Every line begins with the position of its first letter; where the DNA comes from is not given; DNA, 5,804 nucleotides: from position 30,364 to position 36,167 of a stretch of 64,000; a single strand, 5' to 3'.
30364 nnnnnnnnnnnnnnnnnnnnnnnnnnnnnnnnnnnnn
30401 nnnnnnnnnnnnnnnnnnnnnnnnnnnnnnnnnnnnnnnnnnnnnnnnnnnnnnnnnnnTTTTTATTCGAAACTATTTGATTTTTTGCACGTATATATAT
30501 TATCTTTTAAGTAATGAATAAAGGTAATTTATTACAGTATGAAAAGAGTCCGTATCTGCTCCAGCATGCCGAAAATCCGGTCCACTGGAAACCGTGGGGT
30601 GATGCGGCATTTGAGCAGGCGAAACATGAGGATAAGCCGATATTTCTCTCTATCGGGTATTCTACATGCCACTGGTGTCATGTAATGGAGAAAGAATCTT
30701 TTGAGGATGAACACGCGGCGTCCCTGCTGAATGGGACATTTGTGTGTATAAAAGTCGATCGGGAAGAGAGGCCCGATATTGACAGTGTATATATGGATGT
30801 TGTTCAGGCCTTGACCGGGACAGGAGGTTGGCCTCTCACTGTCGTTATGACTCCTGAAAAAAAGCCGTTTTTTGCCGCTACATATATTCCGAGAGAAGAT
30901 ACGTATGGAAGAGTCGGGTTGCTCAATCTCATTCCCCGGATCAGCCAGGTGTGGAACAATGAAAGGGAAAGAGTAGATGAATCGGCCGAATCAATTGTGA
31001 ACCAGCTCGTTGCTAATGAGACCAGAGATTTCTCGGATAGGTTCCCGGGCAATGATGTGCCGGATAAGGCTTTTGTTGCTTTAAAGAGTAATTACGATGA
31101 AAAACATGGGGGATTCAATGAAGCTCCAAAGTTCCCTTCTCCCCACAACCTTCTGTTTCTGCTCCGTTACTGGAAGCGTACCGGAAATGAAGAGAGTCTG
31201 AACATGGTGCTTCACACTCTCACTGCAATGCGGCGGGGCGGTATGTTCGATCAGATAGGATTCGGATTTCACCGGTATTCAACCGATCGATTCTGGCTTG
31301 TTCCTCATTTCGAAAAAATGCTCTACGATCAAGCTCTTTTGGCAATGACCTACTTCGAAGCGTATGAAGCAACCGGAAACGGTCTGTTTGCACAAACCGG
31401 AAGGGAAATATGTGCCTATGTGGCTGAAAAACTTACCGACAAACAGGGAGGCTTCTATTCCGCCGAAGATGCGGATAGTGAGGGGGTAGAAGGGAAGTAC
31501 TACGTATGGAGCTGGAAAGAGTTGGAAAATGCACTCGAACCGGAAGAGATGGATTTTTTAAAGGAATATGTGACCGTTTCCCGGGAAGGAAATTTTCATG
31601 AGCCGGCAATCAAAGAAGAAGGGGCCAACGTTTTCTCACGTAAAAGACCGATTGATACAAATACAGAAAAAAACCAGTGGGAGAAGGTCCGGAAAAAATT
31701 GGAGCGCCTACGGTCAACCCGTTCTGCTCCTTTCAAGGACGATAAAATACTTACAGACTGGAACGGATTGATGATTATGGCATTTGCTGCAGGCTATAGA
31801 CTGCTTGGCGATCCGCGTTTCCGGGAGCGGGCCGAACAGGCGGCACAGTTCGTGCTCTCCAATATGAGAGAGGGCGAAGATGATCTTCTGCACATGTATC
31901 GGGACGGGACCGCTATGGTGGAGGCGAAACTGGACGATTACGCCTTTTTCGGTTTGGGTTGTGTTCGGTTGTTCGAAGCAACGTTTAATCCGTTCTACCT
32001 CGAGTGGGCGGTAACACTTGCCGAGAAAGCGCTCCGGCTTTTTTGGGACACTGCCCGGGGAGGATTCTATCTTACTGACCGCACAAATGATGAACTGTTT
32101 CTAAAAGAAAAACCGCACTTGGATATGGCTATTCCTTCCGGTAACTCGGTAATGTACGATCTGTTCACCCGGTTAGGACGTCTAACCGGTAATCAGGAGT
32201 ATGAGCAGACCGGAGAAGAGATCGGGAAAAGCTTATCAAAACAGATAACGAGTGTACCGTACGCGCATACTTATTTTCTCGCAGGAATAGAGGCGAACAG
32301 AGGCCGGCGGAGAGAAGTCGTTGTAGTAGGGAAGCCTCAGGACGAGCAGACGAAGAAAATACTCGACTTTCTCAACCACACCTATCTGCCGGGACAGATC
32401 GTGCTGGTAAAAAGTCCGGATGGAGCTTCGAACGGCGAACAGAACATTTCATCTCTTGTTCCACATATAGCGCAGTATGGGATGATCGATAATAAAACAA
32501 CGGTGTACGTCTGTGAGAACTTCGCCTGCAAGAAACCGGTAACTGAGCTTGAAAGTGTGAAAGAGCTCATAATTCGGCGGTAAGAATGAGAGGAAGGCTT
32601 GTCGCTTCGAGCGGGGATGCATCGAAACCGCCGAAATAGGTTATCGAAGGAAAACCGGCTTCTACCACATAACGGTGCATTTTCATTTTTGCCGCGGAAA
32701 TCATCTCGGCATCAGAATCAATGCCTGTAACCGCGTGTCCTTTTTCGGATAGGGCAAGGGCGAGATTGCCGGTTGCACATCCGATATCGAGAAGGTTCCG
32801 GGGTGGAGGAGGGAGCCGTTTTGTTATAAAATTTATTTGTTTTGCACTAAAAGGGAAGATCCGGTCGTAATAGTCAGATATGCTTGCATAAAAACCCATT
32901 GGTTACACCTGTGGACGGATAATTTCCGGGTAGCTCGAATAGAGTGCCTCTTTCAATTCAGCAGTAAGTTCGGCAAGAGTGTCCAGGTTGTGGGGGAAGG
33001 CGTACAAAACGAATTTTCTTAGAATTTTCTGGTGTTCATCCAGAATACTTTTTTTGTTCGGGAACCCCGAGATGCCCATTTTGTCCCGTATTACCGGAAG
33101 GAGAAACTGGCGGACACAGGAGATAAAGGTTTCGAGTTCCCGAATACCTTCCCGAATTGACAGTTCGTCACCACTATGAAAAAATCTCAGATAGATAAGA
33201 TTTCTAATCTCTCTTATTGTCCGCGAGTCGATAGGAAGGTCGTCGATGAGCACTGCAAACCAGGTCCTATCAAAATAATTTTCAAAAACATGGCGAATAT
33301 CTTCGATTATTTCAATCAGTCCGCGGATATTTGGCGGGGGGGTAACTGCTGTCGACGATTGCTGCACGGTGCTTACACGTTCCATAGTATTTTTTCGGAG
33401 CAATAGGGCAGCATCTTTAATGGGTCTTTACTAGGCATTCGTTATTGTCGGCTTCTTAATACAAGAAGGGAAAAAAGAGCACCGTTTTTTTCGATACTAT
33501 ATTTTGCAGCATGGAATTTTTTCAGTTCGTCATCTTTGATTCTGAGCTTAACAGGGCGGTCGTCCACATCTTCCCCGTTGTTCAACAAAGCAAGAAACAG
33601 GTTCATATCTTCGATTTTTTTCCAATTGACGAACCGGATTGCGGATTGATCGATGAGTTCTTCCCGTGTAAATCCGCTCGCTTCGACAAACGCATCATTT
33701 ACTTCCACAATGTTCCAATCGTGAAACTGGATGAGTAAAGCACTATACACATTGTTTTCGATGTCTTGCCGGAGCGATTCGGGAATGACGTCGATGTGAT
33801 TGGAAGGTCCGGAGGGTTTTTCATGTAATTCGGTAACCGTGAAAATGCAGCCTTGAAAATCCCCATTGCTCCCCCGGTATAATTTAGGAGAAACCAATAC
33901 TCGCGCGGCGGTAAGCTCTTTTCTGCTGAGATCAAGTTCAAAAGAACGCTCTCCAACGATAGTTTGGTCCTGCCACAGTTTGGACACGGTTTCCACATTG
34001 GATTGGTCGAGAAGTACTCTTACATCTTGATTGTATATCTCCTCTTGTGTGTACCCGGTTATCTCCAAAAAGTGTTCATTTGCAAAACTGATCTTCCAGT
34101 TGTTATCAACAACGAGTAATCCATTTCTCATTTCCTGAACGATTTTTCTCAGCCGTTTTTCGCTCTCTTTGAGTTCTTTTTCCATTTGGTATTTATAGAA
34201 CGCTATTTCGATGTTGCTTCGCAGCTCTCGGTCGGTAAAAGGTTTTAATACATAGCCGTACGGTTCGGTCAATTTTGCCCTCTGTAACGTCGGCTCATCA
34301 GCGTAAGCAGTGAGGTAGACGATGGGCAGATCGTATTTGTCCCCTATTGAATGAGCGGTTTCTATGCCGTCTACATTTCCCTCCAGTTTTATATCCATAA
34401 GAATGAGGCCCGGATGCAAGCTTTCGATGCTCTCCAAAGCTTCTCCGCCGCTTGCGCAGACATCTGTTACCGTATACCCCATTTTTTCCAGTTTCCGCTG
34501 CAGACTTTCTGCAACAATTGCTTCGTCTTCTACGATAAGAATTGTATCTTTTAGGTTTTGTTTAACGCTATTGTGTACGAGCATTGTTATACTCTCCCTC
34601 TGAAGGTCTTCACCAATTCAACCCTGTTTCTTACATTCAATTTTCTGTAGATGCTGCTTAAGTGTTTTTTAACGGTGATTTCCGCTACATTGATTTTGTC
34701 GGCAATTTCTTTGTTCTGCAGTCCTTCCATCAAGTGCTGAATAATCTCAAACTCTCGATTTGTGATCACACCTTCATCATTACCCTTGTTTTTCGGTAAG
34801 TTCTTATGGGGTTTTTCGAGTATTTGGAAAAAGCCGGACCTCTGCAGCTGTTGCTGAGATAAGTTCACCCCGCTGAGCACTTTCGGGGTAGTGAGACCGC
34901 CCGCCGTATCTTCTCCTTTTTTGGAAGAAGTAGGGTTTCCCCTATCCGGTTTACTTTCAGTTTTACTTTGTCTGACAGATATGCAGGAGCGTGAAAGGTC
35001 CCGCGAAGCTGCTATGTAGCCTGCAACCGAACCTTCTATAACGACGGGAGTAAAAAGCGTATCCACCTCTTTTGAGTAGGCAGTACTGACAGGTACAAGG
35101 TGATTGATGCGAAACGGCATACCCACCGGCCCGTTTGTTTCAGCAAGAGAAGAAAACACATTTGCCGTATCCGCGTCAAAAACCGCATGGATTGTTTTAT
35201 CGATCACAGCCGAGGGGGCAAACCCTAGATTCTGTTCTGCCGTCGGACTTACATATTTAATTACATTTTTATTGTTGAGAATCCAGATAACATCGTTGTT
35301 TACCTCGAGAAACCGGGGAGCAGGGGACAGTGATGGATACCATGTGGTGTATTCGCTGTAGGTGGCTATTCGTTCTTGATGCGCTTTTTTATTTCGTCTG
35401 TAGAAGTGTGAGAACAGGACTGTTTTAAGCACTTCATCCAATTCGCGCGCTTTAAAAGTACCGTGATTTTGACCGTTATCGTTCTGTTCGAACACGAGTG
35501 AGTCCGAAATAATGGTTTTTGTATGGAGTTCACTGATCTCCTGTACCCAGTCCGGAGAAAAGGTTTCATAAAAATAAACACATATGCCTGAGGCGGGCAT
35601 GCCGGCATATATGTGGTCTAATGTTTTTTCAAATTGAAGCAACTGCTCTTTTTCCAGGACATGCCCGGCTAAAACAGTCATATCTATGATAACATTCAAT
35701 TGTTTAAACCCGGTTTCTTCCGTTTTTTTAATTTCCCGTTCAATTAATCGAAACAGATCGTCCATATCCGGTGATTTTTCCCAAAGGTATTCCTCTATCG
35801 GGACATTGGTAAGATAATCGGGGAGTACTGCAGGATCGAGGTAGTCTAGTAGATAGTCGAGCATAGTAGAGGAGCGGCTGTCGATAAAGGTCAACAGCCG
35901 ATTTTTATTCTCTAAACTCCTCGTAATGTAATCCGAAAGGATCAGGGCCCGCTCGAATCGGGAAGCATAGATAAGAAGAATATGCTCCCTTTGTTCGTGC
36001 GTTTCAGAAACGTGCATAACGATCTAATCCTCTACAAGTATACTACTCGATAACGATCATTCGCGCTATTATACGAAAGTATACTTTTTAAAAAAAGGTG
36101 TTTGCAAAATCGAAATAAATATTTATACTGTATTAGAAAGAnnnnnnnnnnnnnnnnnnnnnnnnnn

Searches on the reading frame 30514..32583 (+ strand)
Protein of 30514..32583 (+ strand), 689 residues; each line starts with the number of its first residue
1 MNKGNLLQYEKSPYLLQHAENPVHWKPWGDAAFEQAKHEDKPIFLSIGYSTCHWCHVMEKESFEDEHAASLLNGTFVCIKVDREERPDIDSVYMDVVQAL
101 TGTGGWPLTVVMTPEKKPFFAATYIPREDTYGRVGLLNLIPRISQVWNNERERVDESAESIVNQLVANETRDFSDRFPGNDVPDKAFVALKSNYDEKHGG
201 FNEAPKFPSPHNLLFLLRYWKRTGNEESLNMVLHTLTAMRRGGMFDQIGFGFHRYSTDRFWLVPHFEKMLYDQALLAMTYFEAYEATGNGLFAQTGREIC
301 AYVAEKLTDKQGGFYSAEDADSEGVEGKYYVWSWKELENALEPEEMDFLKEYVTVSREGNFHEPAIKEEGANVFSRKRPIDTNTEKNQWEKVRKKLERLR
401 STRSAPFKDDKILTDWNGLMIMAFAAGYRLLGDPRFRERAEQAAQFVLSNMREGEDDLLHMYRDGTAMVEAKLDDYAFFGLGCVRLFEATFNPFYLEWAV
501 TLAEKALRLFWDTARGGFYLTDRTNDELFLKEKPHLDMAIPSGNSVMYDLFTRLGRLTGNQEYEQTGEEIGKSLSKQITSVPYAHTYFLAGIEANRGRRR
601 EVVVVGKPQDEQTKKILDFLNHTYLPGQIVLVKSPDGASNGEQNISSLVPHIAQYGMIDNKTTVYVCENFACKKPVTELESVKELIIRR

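Call 85: search_protein_families(library=pfam, proteins=[window:30514-32583:+])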
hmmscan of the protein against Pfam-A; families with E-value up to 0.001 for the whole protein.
window:30514-32583:+ (689 aa): 3 families
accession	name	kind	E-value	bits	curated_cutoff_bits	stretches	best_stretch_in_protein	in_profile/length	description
PF03190.21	Thioredox_DsbH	-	4.3e-75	251.6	27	1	5-165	2-162/163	Protein of unknown function, DUF255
PF13899.12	Thioredoxin_7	-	1.2e-09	38.6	27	1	25-88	2-65/83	Thioredoxin-like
PF03663.20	Glyco_hydro_76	-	0.00073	19.6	25.9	0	417-570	38-182/366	Glycosyl hydrolase family 76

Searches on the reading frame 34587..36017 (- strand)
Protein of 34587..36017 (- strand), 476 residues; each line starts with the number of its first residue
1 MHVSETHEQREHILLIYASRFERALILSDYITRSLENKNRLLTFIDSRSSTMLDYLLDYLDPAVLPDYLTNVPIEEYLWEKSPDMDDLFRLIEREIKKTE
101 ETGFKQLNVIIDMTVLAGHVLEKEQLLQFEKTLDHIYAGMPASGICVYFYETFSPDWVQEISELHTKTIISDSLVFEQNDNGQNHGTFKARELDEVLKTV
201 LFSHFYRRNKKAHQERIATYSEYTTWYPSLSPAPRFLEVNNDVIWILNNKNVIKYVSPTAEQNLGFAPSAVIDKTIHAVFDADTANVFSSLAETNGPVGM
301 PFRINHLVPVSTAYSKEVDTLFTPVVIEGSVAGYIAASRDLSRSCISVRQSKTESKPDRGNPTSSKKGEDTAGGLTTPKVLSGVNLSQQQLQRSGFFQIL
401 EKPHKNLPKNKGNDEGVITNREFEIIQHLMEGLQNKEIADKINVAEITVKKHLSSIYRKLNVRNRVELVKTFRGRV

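Call 85: search_protein_families(library=pfam, proteins=[window:34587-36017:-])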
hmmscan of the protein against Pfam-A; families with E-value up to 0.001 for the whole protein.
window:34587-36017:- (476 aa): 6 families
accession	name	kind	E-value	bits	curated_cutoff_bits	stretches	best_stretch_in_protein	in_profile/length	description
PF14417.12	MEDS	-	6e-19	68.9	29.8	1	12-165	2-160/161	MEDS: MEthanogen/methylotroph, DcmR Sensory domain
PF00196.25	GerE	-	1.4e-18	66.7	23.5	1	418-470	3-55/57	Bacterial regulatory proteins, luxR family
PF18983.5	DUF5717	-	0.00033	20.4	25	1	46-171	69-187/306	Family of unknown function (DUF5717)C-terminal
PF00989.32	PAS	-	0.0005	20.5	22.6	0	236-296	6-70/113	PAS fold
PF13426.13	PAS_9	-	0.00091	19.9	27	0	242-297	2-57/103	PAS domain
PF08281.18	Sigma70_r4_2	-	0.00094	19.2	25.7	0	428-460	22-54/54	Sigma-70, region 4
